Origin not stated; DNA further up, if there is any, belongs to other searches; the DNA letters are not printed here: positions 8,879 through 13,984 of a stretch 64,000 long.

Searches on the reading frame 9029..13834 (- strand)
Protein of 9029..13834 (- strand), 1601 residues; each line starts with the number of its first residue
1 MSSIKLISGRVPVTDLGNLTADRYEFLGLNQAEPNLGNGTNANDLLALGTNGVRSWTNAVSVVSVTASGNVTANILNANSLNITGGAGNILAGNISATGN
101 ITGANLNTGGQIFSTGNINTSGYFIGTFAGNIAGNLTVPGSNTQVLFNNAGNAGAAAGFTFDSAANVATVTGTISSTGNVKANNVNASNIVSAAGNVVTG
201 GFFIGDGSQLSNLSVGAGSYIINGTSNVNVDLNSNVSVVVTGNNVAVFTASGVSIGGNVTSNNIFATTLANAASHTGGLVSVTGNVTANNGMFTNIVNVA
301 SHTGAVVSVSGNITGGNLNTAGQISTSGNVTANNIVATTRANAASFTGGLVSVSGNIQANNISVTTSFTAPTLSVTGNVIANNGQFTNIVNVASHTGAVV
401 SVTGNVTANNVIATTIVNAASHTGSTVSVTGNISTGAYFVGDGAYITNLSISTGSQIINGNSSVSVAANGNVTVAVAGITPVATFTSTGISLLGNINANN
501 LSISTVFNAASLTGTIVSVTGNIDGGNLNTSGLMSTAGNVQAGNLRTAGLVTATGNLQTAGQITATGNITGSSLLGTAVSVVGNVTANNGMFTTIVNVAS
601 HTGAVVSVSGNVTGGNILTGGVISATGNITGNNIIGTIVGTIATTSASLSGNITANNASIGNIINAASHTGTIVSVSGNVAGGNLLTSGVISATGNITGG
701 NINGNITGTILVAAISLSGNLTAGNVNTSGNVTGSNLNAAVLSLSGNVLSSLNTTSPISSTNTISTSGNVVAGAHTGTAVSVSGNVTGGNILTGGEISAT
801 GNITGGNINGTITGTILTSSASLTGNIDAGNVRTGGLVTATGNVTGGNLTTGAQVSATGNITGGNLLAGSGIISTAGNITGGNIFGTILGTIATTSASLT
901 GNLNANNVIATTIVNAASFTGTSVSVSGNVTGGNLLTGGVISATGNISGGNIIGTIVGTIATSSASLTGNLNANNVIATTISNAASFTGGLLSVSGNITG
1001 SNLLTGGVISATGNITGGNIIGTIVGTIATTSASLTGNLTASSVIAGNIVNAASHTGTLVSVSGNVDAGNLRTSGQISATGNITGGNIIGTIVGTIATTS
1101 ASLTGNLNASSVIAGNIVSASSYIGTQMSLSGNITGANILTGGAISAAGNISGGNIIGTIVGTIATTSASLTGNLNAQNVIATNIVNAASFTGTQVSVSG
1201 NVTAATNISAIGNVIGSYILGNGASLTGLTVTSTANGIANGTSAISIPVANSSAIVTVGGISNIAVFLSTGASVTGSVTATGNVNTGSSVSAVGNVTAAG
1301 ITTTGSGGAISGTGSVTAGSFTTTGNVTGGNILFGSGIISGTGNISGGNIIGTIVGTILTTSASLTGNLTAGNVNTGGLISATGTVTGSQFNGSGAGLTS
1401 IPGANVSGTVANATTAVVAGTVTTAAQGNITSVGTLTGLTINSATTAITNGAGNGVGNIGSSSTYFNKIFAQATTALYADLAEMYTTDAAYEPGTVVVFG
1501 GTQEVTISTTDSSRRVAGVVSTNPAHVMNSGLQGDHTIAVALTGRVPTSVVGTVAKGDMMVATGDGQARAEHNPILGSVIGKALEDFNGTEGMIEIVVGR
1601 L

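Call 42: search_protein_families(library=phrogs, proteins=[window:9029-13834:-], max_evalue=0.00001)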
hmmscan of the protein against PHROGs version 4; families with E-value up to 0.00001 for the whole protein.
window:9029-13834:- (1601 aa): 1 family
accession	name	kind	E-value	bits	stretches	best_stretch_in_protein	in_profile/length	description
phrog_22593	-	unknown function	5.4e-11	43.2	1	1454-1569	252-369/400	-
